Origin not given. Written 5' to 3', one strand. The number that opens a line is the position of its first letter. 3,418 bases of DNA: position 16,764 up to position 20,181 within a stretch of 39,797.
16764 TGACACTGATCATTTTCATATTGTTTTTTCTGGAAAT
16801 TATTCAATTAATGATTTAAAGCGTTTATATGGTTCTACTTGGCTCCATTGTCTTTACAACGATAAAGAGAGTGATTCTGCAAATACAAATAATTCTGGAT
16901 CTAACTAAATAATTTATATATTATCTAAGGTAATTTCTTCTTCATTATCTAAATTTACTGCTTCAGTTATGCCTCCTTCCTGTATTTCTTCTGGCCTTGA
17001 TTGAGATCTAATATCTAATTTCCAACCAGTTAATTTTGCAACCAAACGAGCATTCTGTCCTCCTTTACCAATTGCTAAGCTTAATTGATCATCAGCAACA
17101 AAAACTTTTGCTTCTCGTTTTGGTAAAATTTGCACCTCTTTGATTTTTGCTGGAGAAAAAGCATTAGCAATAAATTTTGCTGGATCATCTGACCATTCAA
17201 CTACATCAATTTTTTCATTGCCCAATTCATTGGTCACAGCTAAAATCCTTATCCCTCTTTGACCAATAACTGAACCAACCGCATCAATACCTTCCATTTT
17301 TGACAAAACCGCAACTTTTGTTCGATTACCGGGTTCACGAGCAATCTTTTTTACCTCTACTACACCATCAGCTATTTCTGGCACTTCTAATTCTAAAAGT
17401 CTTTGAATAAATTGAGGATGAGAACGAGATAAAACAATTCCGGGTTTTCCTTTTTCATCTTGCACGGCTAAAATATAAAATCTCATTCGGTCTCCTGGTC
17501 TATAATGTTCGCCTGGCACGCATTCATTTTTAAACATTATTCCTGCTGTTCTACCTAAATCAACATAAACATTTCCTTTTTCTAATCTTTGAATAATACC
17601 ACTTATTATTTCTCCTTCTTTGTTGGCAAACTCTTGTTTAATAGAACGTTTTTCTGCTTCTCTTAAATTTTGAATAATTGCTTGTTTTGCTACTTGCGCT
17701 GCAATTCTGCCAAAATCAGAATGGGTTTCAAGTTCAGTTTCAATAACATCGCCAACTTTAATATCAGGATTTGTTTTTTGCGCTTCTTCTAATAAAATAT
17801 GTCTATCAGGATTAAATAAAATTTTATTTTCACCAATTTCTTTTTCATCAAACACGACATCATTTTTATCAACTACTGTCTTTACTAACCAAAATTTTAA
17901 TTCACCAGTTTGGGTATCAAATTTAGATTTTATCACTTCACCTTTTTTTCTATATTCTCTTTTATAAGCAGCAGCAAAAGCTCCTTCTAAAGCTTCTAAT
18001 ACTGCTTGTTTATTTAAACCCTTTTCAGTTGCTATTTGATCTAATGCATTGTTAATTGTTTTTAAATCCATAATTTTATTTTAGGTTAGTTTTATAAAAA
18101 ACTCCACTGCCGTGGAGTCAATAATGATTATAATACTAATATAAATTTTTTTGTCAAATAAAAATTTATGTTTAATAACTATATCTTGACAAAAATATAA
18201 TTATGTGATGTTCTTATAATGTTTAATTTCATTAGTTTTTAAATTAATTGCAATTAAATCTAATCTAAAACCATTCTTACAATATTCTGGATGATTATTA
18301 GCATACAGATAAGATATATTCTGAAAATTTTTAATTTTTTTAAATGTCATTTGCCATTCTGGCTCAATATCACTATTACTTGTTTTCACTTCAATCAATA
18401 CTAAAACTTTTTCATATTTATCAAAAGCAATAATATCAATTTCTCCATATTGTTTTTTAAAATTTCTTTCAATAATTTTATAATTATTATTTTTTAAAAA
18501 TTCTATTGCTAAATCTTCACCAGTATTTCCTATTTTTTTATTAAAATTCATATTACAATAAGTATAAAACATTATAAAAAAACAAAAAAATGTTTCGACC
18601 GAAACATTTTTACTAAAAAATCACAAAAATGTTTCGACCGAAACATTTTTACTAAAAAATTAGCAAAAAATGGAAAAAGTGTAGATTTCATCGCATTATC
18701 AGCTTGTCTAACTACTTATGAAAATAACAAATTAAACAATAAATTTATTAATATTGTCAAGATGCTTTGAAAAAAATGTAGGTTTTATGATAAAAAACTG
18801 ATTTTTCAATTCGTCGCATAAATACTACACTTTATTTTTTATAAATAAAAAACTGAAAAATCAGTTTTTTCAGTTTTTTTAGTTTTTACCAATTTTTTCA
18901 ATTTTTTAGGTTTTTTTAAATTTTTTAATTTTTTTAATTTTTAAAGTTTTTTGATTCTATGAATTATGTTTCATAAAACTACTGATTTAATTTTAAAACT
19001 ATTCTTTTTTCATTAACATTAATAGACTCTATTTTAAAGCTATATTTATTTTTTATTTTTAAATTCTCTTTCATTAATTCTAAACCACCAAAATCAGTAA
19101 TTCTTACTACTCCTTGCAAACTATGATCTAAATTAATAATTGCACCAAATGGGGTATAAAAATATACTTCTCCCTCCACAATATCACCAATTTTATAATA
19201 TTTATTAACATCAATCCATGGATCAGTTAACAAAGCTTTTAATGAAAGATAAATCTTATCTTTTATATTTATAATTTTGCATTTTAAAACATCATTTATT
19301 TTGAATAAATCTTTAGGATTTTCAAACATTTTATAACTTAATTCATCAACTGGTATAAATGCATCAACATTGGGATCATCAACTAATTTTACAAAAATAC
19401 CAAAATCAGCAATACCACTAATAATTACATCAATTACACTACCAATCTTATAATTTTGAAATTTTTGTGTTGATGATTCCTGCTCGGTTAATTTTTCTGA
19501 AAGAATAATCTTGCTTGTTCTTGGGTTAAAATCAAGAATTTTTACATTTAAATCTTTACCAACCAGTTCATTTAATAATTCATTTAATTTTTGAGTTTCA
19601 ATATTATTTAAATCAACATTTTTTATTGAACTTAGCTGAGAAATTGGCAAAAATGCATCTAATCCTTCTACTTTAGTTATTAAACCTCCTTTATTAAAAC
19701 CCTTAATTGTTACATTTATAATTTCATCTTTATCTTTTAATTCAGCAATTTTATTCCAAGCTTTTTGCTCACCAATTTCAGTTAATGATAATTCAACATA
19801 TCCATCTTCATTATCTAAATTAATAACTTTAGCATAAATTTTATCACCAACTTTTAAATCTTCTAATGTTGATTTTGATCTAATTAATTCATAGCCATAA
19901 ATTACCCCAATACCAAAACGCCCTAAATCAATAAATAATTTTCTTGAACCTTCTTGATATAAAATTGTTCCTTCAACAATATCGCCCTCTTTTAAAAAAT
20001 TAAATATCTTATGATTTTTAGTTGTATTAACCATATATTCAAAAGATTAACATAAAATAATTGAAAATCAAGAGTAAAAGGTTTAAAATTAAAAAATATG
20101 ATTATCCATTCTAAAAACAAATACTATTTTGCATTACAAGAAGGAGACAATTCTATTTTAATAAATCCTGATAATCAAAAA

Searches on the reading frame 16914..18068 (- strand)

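Call 103: search_protein_families(library=pfam, proteins=[window:16914-18068:-], max_evalue=0.00001)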
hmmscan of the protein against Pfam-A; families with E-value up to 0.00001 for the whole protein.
window:16914-18068:- (384 aa): 3 families
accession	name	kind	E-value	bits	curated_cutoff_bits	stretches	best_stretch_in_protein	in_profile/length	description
PF08529.16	NusA_N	-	5.8e-33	114.1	23.8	1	6-140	3-118/119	NusA N-terminal domain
PF13184.12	KH_5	-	2e-27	95.5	27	1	246-314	1-69/69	NusA-like KH domain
PF00575.29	S1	-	1.2e-06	29.2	22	1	150-209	3-69/74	S1 RNA binding domain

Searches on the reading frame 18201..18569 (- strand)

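Call 103: search_protein_families(library=pfam, proteins=[window:18201-18569:-], max_evalue=0.00001)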
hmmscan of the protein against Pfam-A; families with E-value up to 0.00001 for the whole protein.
window:18201-18569:- (122 aa): 1 family
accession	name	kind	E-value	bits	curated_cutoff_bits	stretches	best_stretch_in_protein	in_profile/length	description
PF02021.23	UPF0102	-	4.9e-18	65.7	23.6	1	17-108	1-80/80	Uncharacterised protein family UPF0102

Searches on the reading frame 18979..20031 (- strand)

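Call 103: search_protein_families(library=pfam, proteins=[window:18979-20031:-], max_evalue=0.00001)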
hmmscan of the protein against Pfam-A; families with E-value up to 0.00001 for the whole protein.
window:18979-20031:- (350 aa): 2 families
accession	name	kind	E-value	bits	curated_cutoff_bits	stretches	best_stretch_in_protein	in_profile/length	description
PF00575.29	S1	-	6e-32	110.3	22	3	195-259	3-65/74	S1 RNA binding domain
PF23459.1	S1_RRP5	-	6.7e-08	33.4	27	0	32-83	19-72/72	RRP5 S1 domain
